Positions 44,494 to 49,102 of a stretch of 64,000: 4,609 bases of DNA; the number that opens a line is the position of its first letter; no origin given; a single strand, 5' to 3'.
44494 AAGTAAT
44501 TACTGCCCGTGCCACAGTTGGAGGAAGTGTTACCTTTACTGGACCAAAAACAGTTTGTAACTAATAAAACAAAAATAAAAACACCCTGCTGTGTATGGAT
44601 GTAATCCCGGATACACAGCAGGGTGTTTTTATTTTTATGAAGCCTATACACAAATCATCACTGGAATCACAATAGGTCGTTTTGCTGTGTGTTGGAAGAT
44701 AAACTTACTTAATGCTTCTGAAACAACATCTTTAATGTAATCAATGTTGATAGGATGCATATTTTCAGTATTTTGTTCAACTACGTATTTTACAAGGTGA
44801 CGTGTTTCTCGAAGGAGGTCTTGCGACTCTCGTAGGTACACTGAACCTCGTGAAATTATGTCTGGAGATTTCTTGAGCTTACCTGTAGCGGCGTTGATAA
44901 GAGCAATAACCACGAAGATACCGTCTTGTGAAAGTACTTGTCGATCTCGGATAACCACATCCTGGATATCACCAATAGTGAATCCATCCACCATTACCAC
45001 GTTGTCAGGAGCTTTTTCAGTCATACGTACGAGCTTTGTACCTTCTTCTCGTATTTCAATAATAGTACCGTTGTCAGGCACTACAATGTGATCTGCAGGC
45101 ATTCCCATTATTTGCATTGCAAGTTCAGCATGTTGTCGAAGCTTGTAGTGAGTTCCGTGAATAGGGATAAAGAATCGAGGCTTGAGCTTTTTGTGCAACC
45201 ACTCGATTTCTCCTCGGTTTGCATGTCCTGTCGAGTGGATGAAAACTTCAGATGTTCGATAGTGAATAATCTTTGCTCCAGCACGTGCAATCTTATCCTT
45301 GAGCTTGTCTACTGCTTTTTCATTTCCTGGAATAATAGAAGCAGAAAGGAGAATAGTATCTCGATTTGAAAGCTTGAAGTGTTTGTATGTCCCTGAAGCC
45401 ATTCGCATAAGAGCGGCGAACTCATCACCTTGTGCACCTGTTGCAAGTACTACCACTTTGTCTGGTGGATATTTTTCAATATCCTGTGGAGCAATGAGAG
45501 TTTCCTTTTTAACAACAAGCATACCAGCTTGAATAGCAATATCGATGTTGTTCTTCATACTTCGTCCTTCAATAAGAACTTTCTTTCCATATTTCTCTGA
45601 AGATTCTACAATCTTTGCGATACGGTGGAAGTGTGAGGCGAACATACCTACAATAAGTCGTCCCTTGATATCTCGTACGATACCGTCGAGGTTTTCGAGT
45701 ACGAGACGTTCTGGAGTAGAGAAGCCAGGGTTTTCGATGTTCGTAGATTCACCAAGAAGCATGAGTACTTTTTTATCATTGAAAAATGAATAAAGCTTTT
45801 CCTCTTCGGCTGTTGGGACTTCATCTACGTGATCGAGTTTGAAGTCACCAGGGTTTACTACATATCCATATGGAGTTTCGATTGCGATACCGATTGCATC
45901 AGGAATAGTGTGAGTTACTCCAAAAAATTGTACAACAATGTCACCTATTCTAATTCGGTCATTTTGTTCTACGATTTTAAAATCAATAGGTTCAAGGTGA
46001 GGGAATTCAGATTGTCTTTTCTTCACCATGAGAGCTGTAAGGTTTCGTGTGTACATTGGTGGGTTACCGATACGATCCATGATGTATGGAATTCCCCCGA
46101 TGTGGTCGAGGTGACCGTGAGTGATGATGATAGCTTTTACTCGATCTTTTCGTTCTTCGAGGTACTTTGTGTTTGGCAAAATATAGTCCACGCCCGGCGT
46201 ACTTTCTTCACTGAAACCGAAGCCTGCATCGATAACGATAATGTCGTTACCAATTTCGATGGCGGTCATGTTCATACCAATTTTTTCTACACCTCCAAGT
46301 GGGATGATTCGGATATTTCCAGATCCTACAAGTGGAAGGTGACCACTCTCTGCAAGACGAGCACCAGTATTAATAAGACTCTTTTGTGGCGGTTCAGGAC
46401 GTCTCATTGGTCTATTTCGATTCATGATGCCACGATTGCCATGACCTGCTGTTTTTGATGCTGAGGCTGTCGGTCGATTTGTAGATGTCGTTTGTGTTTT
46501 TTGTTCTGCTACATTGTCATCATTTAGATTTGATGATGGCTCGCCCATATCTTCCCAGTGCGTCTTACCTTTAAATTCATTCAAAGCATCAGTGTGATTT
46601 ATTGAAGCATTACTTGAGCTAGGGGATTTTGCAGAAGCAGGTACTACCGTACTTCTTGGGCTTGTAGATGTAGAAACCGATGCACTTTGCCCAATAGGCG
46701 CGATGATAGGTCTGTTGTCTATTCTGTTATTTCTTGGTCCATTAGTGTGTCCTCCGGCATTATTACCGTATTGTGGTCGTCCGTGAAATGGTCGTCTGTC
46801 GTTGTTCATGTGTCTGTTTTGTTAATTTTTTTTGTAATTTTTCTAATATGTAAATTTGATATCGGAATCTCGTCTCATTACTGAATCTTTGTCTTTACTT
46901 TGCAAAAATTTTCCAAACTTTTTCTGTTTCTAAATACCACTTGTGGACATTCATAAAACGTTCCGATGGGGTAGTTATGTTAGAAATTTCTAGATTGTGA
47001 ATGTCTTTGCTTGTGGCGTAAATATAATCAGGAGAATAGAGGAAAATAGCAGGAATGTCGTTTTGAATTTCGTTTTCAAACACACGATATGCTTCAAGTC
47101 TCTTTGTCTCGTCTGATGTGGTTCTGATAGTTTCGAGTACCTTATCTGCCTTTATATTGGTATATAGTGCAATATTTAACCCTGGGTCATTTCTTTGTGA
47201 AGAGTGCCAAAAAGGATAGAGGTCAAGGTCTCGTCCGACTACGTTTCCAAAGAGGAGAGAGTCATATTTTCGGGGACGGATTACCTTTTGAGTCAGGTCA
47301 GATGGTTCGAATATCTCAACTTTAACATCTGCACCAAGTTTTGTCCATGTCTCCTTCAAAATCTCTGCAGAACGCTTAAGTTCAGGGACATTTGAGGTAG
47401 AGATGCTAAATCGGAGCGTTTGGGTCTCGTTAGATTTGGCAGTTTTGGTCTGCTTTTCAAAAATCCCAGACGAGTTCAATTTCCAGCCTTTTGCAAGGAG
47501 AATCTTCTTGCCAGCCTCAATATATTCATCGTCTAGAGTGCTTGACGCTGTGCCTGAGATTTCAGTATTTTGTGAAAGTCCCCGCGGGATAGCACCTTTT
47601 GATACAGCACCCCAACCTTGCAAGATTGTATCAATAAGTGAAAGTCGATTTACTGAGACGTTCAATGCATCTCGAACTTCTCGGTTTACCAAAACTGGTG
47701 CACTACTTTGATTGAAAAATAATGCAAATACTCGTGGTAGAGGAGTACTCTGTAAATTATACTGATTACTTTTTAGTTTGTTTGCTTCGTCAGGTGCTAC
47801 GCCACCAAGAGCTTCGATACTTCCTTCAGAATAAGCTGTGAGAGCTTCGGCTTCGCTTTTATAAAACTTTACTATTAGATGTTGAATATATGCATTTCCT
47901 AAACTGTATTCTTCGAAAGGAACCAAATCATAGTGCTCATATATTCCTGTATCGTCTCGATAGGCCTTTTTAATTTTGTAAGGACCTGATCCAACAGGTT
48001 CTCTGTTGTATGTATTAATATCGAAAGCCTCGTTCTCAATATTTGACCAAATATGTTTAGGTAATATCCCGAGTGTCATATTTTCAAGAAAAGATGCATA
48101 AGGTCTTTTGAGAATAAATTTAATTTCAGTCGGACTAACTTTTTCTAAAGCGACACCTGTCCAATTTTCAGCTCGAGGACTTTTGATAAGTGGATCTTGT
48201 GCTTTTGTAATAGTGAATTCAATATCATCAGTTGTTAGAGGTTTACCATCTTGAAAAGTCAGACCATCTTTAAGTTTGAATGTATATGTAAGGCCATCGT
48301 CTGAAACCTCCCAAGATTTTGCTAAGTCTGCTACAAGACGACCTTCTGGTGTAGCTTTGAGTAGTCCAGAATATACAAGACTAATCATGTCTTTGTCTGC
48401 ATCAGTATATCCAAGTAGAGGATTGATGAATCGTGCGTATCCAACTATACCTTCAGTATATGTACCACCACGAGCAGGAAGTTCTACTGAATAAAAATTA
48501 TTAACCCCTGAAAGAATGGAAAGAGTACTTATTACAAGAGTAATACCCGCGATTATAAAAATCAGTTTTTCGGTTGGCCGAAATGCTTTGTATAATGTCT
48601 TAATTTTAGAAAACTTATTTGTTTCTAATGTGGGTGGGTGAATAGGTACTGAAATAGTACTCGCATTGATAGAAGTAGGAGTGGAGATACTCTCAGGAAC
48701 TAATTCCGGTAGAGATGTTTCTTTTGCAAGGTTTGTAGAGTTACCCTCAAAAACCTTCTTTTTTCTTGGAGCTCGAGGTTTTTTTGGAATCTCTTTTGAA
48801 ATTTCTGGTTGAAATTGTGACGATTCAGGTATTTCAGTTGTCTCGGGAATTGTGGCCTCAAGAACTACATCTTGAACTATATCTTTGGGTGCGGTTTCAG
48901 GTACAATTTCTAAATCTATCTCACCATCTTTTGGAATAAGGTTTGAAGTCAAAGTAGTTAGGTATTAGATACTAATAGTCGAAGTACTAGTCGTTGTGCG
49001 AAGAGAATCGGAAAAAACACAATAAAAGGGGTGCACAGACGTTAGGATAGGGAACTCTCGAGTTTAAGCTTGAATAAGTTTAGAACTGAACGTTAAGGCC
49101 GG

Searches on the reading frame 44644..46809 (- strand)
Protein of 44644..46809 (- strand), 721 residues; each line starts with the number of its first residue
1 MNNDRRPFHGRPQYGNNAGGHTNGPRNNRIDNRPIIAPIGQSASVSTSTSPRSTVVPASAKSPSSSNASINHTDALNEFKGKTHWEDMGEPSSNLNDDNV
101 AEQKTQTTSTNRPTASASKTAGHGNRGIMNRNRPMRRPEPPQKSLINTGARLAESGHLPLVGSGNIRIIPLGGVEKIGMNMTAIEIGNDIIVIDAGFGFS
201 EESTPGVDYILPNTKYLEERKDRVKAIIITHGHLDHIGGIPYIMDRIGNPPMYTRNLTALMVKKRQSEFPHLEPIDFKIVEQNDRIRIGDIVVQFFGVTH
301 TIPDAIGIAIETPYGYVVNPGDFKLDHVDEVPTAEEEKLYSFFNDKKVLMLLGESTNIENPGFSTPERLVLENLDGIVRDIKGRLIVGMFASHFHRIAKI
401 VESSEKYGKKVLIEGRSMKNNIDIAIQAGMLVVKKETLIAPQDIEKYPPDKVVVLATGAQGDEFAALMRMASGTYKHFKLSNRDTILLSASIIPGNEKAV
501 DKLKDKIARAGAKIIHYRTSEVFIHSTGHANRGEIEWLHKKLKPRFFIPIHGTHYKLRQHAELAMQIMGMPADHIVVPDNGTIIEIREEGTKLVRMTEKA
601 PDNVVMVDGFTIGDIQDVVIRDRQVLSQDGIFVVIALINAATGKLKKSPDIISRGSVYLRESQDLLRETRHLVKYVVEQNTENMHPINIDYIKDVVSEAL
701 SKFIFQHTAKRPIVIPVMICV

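Call 26: search_protein_families(library=pfam, proteins=[window:44644-46809:-], max_evalue=0.001)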
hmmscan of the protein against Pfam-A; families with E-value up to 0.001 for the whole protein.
window:44644-46809:- (721 aa): 5 families
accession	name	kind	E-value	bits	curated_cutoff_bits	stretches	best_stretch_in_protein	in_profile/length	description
PF22505.1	RNase_J_b_CASP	-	5.7e-41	139.7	27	1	382-506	1-125/126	Ribonuclease J, beta-CASP domain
PF17770.6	RNase_J_C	-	6.4e-23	82.1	23.8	1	619-719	1-100/102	Ribonuclease J C-terminal domain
PF00753.33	Lactamase_B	-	2e-13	51.2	22.7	1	180-322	7-149/196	Metallo-beta-lactamase superfamily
PF12706.13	Lactamase_B_2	-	1.3e-10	41.7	27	1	191-322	3-134/200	Beta-lactamase superfamily domain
PF07521.17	RMMBL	-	1.4e-05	25.5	21.6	1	524-571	12-59/63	Zn-dependent metallo-hydrolase RNA specificity domain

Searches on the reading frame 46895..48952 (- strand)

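Call 27: search_protein_families(library=pfam, proteins=[window:46895-48952:-], max_evalue=0.001)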
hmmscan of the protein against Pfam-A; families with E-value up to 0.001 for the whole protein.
window:46895-48952:- (685 aa): 1 family
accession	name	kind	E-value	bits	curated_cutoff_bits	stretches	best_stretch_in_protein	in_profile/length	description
PF00496.27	SBP_bac_5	-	2.3e-62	211.7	32.4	1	206-573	2-349/368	Bacterial extracellular solute-binding proteins, family 5 Middle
